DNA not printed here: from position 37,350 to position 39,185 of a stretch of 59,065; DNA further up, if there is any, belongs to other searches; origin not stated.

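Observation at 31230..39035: Orphan Enzyme-I-like PEP phosphotransferase translationally coupled to a 1,488-aa zinc-ribbon/polyacidic/HEAT-repeat giant plus two unknown proteins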

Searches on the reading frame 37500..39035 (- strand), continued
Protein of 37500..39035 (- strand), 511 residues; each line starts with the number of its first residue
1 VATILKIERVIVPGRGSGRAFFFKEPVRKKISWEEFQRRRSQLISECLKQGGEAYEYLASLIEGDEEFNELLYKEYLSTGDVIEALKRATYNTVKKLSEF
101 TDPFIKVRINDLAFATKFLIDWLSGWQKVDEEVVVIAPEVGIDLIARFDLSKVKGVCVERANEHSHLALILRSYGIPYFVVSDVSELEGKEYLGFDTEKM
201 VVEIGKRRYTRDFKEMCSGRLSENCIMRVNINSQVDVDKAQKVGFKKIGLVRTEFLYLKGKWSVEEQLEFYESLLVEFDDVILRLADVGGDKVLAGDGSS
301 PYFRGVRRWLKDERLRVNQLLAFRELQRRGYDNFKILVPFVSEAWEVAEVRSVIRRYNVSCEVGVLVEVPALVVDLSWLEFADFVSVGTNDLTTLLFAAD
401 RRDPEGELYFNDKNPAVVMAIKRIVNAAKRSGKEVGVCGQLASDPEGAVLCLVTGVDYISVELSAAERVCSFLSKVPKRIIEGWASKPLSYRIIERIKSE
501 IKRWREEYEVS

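Call 14: search_solved_structures(query=window:37500-39035:-, show_alignments=2)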
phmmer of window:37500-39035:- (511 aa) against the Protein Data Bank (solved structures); distinct sequences matched with E-value up to 0.001: 22.
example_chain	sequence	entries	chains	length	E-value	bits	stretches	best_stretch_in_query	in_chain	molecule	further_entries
2bg5_A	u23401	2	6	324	4.4e-31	111.1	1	225-490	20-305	PHOSPHOENOLPYRUVATE-PROTEIN KINASE | PHOSPHOENOLPYRUVATE-PROTEIN KINASE (PTS SYSTEM EI COMPONENT IN BACTERIA)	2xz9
2xz7_A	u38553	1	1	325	4.4e-31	111.1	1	225-490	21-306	PHOSPHOENOLPYRUVATE-PROTEIN KINASE (PTS SYSTEM EI COMPONENT IN BACTERIA)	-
2hwg_A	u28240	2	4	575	4.2e-30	107.9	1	73-473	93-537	Phosphoenolpyruvate-protein phosphotransferase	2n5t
2kx9_A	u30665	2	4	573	4.4e-30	107.9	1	72-472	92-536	Phosphoenolpyruvate-protein phosphotransferase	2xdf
2l5h_A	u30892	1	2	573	5.7e-29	104.2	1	72-472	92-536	Phosphoenolpyruvate-protein phosphotransferase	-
6vbj_A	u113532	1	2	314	2.1e-28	102.3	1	225-490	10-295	Phosphoenolpyruvate-protein phosphotransferase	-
6v9k_A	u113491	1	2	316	8.3e-28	100.3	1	229-473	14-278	Phosphoenolpyruvate-protein phosphotransferase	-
8a8e_A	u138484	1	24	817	2.4e-26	95.5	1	303-482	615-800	Phosphoenolpyruvate synthase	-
2hro_A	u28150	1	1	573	2.6e-25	92.1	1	128-466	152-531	Phosphoenolpyruvate-protein phosphotransferase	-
2wqd_A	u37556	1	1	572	2.8e-25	92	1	98-465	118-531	PHOSPHOENOLPYRUVATE-PROTEIN PHOSPHOTRANSFERASE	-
6vu0_A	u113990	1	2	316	3.8e-25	91.6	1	229-473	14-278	PEP-protein phosphotransferase system enzyme I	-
9dae_A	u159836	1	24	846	4.8e-17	64.8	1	303-480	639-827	Phosphoenolpyruvate synthase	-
2ols_A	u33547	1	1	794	5.5e-12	48.2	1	302-462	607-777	Phosphoenolpyruvate synthase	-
1ggo_A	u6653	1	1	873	5.7e-07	31.6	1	345-461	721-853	PROTEIN (PYRUVATE, PHOSPHATE DIKINASE)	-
1kbl_A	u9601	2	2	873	5.7e-07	31.6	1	345-461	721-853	PYRUVATE PHOSPHATE DIKINASE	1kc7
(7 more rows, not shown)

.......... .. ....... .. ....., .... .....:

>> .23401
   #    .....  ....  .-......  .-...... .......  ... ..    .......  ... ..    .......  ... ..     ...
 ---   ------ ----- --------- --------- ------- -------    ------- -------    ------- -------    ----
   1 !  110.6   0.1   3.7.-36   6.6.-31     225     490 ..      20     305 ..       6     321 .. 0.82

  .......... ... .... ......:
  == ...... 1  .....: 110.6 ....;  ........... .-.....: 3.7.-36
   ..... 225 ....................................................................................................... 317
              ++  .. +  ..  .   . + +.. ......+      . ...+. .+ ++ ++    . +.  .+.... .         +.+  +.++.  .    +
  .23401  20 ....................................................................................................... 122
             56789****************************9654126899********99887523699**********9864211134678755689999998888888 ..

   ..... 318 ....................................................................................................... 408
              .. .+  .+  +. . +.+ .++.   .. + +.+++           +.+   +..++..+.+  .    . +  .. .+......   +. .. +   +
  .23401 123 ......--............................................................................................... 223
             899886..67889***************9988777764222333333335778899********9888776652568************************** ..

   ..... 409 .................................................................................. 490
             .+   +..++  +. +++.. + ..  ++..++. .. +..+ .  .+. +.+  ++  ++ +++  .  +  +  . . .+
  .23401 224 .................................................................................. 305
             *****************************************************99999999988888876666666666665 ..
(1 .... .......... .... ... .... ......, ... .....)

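Call 39: predict_structure(alignment_id=A1)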
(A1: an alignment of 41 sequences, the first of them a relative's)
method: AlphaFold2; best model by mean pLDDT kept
length: 511 residues; sequences in the alignment: 41
mean_pLDDT: 86.2   pTM: 0.67
mean pLDDT of the five models: 86.2, 85.7, 84.9, 82.7, 82.3
residues with pLDDT >= 90: 232; 70-90: 236; 50-70: 36; < 50: 7
segments of 3 or more residues with pLDDT < 50: 210-215
pLDDT, mean of each block of 10 residues (from residue 1): 81 87 76 91 86 80 89 94 93 89 77 88 80 89 83 90 78 86 84 86 69 52 81 88 89 81 85 94 90 64 86 93 97 97 96 97 97 95 98 92 77 93 97 97 92 94 87 81 74 84 80 61
secondary structure, 60 per line:
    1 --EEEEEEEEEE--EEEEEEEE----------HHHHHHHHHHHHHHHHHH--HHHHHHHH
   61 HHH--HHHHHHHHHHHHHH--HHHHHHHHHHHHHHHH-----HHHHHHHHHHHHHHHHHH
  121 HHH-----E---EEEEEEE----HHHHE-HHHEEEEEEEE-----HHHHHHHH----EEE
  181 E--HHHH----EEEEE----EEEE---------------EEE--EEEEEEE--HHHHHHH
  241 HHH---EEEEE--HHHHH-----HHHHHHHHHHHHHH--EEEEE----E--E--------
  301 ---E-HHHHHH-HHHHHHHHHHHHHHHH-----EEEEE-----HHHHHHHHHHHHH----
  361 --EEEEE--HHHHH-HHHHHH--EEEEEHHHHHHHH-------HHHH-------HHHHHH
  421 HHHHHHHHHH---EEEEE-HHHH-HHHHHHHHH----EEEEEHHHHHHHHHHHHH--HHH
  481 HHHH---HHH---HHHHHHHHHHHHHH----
elements in order: E3-12 E15-22 H33-50 H53-63 H66-79 H82-97 H103-123 E133-139 H144-147 E153-160 H166-173 E178-181 H184-187 E192-196 E201-204 E220-222 E225-231 H234-243 E247-251 H254-258 H264-277 E280-284 H306-311 H313-328 E334-338 H344-356 E363-367 H370-374 H376-381 E384-388 H389-396 H404-407 H415-430 E434-438 H440-443 H445-453 E458-462 H463-475 H478-484 H494-507
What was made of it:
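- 37500..39035 (-): Diverged, shortened Enzyme I (ptsI-like), 511 aa. The phospho-His166 codon is at 38538-38540 and the Cys438 codon at 37722-37724. AF2 pLDDT 86 with a full EI topology (call 39).
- On PTS Enzyme I (PtsI): The AF2 model nevertheless shows a five-helix subdomain at aa 33-123, inserted as in EIN (call 39).
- On EI-Ntr (PtsP): The protein begins directly with the EIN beta-strands (call 39).
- AF2 model with pLDDT 86, a helical EIN subdomain (aa 33-123), a His domain and a TIM barrel (call 39). The helical EIN subdomain that binds HPr is retained in the model (call 39), which suggests that an HPr-type acceptor still exists. All three domains are modelled with confidence (call 39).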

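Call 47: fold_search(model_id=the predicted structure, library=pdb)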
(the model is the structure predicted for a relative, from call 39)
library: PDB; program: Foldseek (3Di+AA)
matches with E <= 10: 1518; with E <= 0.001: 490
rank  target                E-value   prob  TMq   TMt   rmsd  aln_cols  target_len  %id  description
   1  9a4v_A                4.2e-32  1.00  0.66  0.60   9.6       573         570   24  Integrative model of PT1-ODO2 by crosslinking MS and deep learning (released 2024-09-18)
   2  2kx9_MODEL_1_A        2.6e-31  1.00  0.61  0.56   7.7       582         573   24  Solution Structure of the Enzyme I dimer Using Residual Dipolar Couplings and Small Angle X-Ray Scattering (released 2010-09-15)
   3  2hwg_A                7.2e-31  1.00  0.62  0.57   8.9       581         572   23  Structure of phosphorylated Enzyme I of the phosphoenolpyruvate:sugar phosphotransferase system (released 2006-11-14)
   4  2l5h_MODEL_1_A        8.5e-31  1.00  0.54  0.49  10.1       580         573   23  Solution Structure of the H189Q mutant of the Enzyme I dimer Using Residual Dipolar Couplings and Small Angle  (released 2011-01-12)
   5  2wqd                  2.6e-30  1.00  0.75  0.69   5.6       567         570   21  Crystal structure of enzyme I of the phosphoenolpyruvate:sugar phosphotransferase system in the dephosphorylated state (released 2009-10-13)
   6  2hro                  2.1e-27  1.00  0.55  0.51  13.9       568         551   18  Structure of the full-lenght Enzyme I of the PTS system from Staphylococcus carnosus (released 2006-09-19)
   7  2xz9_A                1.8e-22  1.00  0.54  0.84   2.8       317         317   28  CRYSTAL STRUCTURE FROM THE PHOSPHOENOLPYRUVATE-BINDING DOMAIN OF ENZYME I IN COMPLEX WITH PYRUVATE FROM THE THERMOANAE (released 2011-06-15)
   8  2bg5_A                8.7e-22  1.00  0.54  0.84   2.7       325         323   27  Crystal Structure of the Phosphoenolpyruvate-binding Enzyme I-Domain from the Thermoanaerobacter tengcongensis PEP: Su (released 2005-02-02)
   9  2bg5_B                3.7e-21  1.00  0.53  0.83   2.7       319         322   28  Crystal Structure of the Phosphoenolpyruvate-binding Enzyme I-Domain from the Thermoanaerobacter tengcongensis PEP: Su (released 2005-02-02)
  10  6vbj_A                3.9e-21  1.00  0.53  0.85   2.9       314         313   27  CRYSTAL STRUCTURE OF THE HYBRID C-TERMINAL DOMAIN OF ENZYME I OF THE BACTERIAL PHOSPHOTRANSFERASE SYSTEM FORMED BY HYB (released 2020-06-17)
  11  2xz7                  3.9e-21  1.00  0.54  0.83   2.7       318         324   28  CRYSTAL STRUCTURE OF THE PHOSPHOENOLPYRUVATE-BINDING DOMAIN OF ENZYME I IN COMPLEX WITH PHOSPHOENOLPYRUVATE FROM THE THE (released 2011-06-15)
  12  2xz9_B                5.4e-21  1.00  0.51  0.82   2.4       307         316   29  CRYSTAL STRUCTURE FROM THE PHOSPHOENOLPYRUVATE-BINDING DOMAIN OF ENZYME I IN COMPLEX WITH PYRUVATE FROM THE THERMOANAE (released 2011-06-15)
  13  6v9k_A                4.0e-20  1.00  0.52  0.84   2.3       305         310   28  CRYSTAL STRUCTURE OF THE HYBRID C-TERMINAL DOMAIN OF ENZYME I OF THE BACTERIAL PHOSPHOTRANSFERASE SYSTEM FORMED BY HYB (released 2020-06-17)
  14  6vu0_A                3.3e-19  1.00  0.52  0.83   2.3       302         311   27  CRYSTAL STRUCTURE OF THE C-TERMINAL DOMAIN OF ENZYME I OF THE BACTERIAL PHOSPHOTRANSFERASE SYSTEM FROM THE ESCHERICHIA (released 2020-06-17)
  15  6vu0_B                1.7e-18  1.00  0.51  0.83   2.5       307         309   27  CRYSTAL STRUCTURE OF THE C-TERMINAL DOMAIN OF ENZYME I OF THE BACTERIAL PHOSPHOTRANSFERASE SYSTEM FROM THE ESCHERICHIA (released 2020-06-17)
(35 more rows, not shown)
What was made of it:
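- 37500..39035 (-): Top Foldseek hits are full-length EI structures (call 47).
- On PTS Enzyme I (PtsI): TM 0.83-0.85 to EIC crystal structures (call 47). Isolated EIN structures match at TM 0.55-0.62 (call 47).
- Foldseek TM up to 0.75 to full-length EI (call 47).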

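Call 64: search_solved_structures(query=window:37500-39035:-, show_alignments=3, max_evalue=1e-29)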
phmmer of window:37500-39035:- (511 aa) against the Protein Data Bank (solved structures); distinct sequences matched with E-value up to 1e-29: 4.
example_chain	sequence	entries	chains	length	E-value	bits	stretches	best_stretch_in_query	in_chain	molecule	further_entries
2bg5_A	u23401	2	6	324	4.4e-31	111.1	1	225-490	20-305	PHOSPHOENOLPYRUVATE-PROTEIN KINASE | PHOSPHOENOLPYRUVATE-PROTEIN KINASE (PTS SYSTEM EI COMPONENT IN BACTERIA)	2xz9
2xz7_A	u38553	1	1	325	4.4e-31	111.1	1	225-490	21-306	PHOSPHOENOLPYRUVATE-PROTEIN KINASE (PTS SYSTEM EI COMPONENT IN BACTERIA)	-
2hwg_A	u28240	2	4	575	4.2e-30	107.9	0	73-473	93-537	Phosphoenolpyruvate-protein phosphotransferase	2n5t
2kx9_A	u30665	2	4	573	4.4e-30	107.9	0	72-472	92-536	Phosphoenolpyruvate-protein phosphotransferase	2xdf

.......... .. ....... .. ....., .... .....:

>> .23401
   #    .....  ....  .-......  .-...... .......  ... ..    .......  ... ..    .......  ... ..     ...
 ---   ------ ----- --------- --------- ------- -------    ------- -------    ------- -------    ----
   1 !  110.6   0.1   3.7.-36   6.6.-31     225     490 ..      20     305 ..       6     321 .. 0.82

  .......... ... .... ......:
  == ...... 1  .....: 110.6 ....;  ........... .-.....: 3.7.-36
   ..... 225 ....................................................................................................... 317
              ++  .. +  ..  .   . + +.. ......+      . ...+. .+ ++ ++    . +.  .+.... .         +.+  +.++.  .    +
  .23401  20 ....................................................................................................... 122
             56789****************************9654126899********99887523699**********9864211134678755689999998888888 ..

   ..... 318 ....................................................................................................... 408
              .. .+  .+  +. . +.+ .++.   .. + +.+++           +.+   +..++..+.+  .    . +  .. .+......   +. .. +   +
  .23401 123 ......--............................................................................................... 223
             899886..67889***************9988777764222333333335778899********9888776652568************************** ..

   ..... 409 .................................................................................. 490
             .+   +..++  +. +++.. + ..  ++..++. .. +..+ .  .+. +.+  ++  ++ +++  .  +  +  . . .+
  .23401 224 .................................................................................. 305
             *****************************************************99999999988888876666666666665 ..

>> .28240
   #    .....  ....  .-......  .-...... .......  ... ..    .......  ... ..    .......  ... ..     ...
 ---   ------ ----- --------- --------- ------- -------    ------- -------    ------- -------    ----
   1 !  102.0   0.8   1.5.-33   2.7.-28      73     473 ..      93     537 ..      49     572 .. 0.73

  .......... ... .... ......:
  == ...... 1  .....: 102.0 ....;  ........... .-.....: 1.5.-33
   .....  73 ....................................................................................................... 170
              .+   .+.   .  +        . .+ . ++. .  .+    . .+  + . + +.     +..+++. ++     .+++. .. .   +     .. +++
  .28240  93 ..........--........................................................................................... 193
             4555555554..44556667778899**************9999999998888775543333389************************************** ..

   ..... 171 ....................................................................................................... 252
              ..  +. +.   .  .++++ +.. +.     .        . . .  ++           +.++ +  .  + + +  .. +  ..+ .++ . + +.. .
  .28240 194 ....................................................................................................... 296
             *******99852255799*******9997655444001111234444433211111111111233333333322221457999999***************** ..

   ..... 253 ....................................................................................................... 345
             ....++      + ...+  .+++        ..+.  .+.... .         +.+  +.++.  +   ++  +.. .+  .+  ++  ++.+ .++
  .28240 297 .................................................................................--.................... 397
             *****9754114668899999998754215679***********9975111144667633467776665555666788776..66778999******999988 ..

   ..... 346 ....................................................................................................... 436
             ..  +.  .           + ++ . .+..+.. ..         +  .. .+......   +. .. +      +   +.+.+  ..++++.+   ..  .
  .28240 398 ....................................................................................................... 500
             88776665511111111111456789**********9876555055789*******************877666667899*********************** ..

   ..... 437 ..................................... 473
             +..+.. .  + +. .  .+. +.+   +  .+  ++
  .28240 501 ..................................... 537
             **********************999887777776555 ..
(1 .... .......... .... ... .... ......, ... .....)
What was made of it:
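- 37500..39035 (-): His166 aligns to E. coli His189 and Cys438 to Cys502 (call 64).
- On PTS Enzyme I (PtsI): Cys438 = E. coli Cys502 and R252 = R296, read from the residue numbering printed in call 64. His166 aligns with E. coli His189 (call 64).
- PDB sequence hits at E=4e-31 to EI (calls 14, 64).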

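Call 65: search_protein_families(library=padloc, proteins=[window:37500-39035:-], max_evalue=0.001)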
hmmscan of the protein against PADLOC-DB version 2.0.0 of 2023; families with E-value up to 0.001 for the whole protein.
window:37500-39035:- (511 aa): 0 families
